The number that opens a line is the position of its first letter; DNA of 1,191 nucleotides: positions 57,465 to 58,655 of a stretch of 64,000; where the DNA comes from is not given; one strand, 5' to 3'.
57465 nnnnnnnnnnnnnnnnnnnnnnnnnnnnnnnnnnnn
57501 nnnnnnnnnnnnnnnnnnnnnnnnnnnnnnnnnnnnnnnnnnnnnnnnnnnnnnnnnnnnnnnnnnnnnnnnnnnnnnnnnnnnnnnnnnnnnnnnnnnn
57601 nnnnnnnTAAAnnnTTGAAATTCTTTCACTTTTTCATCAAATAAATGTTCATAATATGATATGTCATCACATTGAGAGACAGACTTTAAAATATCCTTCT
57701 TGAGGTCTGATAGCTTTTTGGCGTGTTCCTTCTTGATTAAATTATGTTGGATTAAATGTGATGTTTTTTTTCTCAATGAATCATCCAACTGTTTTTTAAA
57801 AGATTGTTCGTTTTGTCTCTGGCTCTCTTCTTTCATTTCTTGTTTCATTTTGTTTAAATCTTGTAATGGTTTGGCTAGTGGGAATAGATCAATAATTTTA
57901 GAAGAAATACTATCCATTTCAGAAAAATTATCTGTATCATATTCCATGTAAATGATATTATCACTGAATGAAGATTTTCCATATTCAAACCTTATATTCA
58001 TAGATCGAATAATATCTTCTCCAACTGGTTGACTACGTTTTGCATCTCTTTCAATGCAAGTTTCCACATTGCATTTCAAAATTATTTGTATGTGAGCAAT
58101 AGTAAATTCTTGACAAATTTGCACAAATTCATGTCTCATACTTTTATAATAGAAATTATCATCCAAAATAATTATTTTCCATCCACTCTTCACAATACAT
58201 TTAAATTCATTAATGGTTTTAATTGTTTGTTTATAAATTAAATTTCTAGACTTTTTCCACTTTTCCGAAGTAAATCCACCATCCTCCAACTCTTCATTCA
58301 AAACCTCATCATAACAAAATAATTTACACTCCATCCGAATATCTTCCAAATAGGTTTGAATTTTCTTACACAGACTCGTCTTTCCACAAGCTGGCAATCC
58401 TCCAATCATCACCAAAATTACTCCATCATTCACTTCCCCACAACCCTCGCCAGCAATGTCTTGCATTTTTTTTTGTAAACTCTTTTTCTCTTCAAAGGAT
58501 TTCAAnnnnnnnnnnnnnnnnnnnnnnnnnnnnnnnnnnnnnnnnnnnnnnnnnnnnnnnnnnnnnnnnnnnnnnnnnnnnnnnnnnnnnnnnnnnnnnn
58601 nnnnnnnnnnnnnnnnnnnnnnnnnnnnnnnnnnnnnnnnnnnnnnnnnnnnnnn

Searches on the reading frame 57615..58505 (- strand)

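Call 20: search_protein_families(library=pfam, proteins=[window:57615-58505:-], max_evalue=0.01)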
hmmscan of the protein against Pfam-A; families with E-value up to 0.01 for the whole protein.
window:57615-58505:- (297 aa): 8 families
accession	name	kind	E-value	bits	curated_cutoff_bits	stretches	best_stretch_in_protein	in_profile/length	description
PF08433.16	KTI12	-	3.5e-17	63.2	22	1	31-269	3-220/271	Chromatin associated protein KTI12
PF13671.12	AAA_33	-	1.5e-07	32.3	27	1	31-172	1-139/143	AAA domain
PF01591.24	6PF2K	-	1.5e-07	31.4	27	1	29-164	14-152/223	6-phosphofructo-2-kinase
PF13207.12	AAA_17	-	2.7e-07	31.4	27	1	36-158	2-123/136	AAA domain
PF13238.12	AAA_18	-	3.7e-07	31.1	29.4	1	32-160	1-114/128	AAA domain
PF01583.26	APS_kinase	-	7.2e-05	23.3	21.1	1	31-156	4-120/152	Adenylylsulphate kinase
PF07931.18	CPT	-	0.0014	19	22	1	31-159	3-130/172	Chloramphenicol phosphotransferase-like protein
PF24883.2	NPHP3_N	-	0.004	17.8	24.8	0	31-67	24-60/164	Nephrocystin 3, N-terminal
